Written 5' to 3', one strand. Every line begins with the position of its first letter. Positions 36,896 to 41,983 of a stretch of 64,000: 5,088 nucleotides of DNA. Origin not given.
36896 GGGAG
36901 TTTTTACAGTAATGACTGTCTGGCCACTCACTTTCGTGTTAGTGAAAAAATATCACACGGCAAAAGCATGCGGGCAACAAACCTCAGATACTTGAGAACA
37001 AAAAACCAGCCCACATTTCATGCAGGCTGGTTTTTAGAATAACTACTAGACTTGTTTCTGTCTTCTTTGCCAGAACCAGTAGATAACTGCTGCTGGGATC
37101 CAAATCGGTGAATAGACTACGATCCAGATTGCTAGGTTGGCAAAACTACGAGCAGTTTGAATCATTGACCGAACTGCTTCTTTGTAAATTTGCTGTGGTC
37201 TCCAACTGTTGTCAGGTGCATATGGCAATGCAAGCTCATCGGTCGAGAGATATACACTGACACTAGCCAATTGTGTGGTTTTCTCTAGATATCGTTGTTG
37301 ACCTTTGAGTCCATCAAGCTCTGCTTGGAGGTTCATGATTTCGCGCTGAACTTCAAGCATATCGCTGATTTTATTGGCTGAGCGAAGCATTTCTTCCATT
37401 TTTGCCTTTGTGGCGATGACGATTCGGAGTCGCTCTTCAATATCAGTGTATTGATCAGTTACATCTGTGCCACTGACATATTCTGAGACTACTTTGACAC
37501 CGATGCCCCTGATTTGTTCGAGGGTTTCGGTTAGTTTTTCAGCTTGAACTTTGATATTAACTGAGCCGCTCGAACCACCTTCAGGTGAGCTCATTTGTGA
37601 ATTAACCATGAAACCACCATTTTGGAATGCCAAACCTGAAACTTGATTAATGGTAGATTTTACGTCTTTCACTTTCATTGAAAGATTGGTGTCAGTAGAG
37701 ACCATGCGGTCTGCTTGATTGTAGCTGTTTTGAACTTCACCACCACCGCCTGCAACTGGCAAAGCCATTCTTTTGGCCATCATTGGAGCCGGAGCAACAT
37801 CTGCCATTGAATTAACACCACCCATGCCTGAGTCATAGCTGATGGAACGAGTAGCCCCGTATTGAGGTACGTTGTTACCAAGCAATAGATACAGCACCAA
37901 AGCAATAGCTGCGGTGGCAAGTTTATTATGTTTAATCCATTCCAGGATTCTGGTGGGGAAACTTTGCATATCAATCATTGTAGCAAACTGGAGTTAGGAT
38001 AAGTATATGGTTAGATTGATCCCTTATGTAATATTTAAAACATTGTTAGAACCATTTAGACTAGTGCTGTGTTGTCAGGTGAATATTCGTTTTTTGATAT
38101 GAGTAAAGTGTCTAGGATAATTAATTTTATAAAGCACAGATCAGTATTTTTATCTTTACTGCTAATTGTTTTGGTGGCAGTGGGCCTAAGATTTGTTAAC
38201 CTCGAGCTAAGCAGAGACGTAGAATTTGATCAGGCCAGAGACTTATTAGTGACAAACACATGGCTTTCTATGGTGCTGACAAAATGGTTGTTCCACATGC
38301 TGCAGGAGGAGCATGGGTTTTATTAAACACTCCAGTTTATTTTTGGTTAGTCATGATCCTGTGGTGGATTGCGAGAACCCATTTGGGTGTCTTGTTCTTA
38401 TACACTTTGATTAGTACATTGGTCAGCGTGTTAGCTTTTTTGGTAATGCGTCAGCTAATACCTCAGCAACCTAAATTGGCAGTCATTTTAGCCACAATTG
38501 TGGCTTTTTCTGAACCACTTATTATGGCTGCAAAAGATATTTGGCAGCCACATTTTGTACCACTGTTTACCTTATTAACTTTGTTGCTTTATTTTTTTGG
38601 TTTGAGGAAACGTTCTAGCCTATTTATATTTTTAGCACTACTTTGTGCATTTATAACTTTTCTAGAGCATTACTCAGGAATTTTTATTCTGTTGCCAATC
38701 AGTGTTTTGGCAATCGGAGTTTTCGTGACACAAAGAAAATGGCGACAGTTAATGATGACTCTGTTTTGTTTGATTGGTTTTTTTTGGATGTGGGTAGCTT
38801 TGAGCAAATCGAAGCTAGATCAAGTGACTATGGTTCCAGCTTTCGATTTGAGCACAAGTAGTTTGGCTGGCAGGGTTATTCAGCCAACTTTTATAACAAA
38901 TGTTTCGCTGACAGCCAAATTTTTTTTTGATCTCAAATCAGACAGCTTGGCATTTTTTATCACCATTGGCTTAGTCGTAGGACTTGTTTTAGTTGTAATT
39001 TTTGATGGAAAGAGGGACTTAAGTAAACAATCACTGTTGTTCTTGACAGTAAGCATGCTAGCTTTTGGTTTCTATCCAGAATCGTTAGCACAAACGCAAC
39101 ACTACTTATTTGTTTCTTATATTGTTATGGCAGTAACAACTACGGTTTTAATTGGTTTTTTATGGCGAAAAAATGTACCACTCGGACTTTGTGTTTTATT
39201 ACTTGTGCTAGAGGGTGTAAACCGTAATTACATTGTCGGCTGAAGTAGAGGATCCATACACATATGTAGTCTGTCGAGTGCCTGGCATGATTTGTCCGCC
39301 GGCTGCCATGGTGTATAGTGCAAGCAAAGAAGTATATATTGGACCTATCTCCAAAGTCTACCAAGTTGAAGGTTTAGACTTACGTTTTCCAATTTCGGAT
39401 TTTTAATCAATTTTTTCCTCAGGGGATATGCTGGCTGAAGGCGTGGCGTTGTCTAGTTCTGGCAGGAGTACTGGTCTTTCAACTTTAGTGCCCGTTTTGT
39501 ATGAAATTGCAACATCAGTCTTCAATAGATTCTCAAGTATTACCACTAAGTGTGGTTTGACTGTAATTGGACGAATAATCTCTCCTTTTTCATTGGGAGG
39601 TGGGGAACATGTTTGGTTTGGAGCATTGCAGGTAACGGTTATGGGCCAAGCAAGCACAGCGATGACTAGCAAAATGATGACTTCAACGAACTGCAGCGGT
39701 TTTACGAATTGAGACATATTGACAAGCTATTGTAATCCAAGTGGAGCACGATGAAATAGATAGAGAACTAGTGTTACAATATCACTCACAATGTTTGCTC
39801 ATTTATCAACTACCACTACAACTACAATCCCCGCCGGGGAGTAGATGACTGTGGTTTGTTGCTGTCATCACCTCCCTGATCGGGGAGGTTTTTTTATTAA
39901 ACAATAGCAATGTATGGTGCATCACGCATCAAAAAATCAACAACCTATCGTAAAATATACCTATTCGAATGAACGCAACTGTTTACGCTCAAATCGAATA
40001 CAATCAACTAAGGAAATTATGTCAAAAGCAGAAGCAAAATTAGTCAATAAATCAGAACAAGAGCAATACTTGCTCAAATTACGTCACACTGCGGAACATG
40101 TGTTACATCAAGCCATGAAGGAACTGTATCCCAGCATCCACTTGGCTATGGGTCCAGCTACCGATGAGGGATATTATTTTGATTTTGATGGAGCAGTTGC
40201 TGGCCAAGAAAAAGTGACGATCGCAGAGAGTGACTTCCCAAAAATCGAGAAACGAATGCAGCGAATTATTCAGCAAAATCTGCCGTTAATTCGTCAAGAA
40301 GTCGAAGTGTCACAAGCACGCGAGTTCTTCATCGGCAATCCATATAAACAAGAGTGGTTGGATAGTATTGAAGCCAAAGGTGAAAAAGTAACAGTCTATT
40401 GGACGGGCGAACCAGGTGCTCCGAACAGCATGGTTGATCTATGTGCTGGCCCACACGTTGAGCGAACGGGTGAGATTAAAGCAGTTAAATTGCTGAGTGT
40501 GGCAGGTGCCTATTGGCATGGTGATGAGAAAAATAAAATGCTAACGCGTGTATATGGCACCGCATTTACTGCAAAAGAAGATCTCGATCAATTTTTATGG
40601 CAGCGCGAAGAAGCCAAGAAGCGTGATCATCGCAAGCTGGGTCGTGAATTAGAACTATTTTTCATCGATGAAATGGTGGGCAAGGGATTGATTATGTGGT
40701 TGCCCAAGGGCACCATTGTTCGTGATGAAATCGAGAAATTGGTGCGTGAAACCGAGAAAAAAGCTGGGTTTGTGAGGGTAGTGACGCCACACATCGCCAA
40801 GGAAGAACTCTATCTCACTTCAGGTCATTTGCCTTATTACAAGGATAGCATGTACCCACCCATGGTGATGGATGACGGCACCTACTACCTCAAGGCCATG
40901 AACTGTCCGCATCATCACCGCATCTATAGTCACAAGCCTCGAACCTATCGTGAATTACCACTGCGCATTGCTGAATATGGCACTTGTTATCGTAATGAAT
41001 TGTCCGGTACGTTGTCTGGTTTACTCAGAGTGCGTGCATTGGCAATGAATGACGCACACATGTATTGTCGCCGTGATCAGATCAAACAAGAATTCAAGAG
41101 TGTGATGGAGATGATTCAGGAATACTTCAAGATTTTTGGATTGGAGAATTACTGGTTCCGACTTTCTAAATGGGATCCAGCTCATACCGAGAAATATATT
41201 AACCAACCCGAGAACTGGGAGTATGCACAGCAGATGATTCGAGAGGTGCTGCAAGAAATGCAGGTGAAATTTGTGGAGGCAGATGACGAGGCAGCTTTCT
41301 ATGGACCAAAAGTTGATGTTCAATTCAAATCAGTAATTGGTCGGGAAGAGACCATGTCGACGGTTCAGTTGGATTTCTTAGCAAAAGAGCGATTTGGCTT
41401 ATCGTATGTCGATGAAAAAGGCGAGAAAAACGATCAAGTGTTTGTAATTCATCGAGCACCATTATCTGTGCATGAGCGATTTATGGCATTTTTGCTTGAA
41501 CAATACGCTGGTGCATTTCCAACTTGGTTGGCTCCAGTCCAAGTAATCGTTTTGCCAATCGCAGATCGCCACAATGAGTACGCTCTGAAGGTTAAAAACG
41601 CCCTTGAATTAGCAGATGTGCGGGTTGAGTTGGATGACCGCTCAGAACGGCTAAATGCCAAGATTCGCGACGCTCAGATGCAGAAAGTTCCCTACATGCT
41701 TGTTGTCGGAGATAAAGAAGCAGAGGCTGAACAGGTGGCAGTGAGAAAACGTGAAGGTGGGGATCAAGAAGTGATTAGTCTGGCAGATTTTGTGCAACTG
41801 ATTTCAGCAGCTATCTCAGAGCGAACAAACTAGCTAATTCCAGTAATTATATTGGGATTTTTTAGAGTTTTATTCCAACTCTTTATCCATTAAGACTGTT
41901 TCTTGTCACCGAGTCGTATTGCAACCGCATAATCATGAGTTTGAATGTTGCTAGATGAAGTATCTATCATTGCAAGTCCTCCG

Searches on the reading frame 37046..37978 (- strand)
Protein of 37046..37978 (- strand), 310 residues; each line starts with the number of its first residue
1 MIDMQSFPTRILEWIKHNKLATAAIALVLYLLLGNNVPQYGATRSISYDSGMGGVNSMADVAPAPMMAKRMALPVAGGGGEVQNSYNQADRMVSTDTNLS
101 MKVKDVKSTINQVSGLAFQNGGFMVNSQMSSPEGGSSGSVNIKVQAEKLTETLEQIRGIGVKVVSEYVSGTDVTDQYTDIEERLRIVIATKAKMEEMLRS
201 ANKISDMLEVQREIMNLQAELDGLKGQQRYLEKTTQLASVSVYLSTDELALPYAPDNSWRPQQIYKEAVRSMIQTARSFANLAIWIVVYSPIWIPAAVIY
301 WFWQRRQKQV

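Call 89: search_protein_families(library=pfam, proteins=[window:37046-37978:-], max_evalue=0.001)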
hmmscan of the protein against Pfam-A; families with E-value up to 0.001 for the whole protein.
window:37046-37978:- (310 aa): 1 family
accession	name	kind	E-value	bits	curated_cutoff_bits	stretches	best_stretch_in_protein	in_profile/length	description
PF14257.11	DUF4349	-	1.8e-41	142.3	27.7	1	92-303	2-212/213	Domain of unknown function (DUF4349)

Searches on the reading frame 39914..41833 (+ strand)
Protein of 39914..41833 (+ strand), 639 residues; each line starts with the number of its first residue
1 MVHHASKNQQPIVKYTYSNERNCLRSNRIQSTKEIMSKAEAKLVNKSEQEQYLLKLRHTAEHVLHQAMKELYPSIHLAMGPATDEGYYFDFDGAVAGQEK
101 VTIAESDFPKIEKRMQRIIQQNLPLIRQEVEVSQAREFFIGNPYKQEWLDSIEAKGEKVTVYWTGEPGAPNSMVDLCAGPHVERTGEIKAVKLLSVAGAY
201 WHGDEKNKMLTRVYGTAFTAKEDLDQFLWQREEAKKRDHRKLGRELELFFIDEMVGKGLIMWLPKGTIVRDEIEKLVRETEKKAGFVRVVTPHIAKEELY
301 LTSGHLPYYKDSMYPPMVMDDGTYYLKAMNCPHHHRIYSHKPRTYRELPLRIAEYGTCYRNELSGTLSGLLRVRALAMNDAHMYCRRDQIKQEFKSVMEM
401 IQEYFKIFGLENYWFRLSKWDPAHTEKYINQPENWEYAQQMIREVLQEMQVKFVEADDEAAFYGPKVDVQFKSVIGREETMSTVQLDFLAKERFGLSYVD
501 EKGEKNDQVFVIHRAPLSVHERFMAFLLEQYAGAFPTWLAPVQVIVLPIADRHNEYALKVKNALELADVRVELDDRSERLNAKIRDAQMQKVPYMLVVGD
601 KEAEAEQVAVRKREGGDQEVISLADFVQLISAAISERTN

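Call 89: search_protein_families(library=pfam, proteins=[window:39914-41833:+], max_evalue=0.001)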
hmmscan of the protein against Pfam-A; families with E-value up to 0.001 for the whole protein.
window:39914-41833:+ (639 aa): 3 families
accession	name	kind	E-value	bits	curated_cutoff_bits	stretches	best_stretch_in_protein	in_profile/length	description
PF00587.30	tRNA-synt_2b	-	1.9e-37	129.5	29.3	1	322-531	9-179/179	tRNA synthetase class II core domain (G, H, P, S and T)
PF03129.25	HGTP_anticodon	-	9.9e-27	93.4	21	1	543-631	1-92/94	Anticodon binding domain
PF07973.19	tRNA_SAD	-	1.1e-13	51.4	24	1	172-214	9-44/44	Threonyl and Alanyl tRNA synthetase second additional domain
